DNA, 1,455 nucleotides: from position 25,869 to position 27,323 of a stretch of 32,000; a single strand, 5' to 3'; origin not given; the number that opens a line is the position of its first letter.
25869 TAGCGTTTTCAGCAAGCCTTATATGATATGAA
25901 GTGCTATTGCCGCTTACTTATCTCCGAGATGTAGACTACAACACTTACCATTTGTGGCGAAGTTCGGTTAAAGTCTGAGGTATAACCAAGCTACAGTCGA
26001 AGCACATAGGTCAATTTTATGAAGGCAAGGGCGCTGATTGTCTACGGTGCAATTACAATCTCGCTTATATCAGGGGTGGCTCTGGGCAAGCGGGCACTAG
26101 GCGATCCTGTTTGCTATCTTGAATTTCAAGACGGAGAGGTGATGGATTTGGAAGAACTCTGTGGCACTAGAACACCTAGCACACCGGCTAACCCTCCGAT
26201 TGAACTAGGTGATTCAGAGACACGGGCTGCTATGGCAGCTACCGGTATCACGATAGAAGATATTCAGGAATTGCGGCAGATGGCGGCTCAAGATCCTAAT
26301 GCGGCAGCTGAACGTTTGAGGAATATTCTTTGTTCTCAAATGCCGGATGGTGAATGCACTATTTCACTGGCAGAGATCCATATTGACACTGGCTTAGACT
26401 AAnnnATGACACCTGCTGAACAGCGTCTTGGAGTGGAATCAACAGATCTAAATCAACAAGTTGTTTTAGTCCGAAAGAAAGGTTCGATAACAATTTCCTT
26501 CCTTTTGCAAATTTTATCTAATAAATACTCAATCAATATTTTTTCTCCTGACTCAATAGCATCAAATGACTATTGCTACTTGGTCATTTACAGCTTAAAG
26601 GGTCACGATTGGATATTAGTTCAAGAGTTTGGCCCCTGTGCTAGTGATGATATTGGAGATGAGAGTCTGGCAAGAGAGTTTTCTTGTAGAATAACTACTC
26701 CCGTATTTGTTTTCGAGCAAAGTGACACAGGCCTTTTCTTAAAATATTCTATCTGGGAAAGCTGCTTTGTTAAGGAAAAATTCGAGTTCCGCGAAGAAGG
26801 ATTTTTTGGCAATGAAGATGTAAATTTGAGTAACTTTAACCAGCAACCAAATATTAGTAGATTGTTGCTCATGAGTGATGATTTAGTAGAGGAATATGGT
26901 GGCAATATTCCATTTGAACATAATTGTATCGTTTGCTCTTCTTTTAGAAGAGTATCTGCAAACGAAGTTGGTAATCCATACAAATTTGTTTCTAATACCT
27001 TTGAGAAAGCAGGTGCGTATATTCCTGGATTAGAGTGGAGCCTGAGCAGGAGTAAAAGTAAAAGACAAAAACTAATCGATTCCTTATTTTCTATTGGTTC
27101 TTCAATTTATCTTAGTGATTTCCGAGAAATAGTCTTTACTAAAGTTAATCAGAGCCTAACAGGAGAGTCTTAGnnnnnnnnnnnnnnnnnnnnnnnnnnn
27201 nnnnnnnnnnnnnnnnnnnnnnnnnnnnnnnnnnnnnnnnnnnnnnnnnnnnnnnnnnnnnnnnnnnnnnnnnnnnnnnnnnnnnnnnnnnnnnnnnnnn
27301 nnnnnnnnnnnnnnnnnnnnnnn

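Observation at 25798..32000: Abrupt switch to a low-GC, HIP1-free accessory island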

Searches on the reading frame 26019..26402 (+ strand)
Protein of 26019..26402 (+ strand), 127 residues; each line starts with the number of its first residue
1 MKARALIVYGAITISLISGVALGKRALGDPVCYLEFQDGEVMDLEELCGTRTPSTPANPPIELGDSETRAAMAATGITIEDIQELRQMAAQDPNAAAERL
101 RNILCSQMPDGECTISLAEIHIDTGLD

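Call 6: search_protein_families(library=pfam, proteins=[window:26019-26402:+], max_evalue=0.01)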
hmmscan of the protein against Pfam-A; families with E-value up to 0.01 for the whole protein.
window:26019-26402:+ (127 aa): 0 families

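Call 34: search_protein_families(library=ncbifam, proteins=[window:26019-26402:+], max_evalue=0.01)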
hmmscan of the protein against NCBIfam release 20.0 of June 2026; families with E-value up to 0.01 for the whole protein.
window:26019-26402:+ (127 aa): 0 families

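Call 49: search_protein_families(library=pfam, proteins=[window:26019-26402:+], max_evalue=1)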
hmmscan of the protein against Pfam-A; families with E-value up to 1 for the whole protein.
window:26019-26402:+ (127 aa): 0 families

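Call 50: search_protein_families(library=padloc, proteins=[window:26019-26402:+], max_evalue=0.1)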
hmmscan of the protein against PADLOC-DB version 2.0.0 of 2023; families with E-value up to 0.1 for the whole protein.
window:26019-26402:+ (127 aa): 0 families

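Call 51: search_protein_families(library=phrogs, proteins=[window:26019-26402:+], max_evalue=0.01)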
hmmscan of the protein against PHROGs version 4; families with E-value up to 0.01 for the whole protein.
window:26019-26402:+ (127 aa): 0 families
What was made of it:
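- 26019..26402 (+): Orphan A: a small exported protein of 127 aa with an N-terminal hydrophobic segment and conserved Cys residues. No match in any family library (calls 6, 34, 49-51).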

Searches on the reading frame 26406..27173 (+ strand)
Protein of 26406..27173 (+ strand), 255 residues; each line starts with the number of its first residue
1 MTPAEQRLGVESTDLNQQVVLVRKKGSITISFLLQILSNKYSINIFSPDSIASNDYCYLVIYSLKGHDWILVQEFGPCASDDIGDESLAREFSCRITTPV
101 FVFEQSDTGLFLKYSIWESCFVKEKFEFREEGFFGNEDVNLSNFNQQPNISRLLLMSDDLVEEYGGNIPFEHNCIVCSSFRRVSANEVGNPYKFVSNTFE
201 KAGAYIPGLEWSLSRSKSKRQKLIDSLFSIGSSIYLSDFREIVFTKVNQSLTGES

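Call 6: search_protein_families(library=pfam, proteins=[window:26406-27173:+], max_evalue=0.01)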
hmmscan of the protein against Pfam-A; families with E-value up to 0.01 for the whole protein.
window:26406-27173:+ (255 aa): 0 families

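Call 34: search_protein_families(library=ncbifam, proteins=[window:26406-27173:+], max_evalue=0.01)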
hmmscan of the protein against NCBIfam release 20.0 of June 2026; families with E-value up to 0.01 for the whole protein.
window:26406-27173:+ (255 aa): 0 families

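Call 49: search_protein_families(library=pfam, proteins=[window:26406-27173:+], max_evalue=1)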
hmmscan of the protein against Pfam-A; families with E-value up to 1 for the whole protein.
window:26406-27173:+ (255 aa): 0 families

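Call 50: search_protein_families(library=padloc, proteins=[window:26406-27173:+], max_evalue=0.1)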
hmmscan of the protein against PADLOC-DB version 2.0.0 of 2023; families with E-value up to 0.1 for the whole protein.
window:26406-27173:+ (255 aa): 0 families

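Call 51: search_protein_families(library=phrogs, proteins=[window:26406-27173:+], max_evalue=0.01)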
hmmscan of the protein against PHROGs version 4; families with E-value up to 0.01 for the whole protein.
window:26406-27173:+ (255 aa): 0 families
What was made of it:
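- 26406..27173 (+): Orphan B: a 255-aa protein with no signal sequence, presumably cytoplasmic. No family match (calls 6, 34, 49-51).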
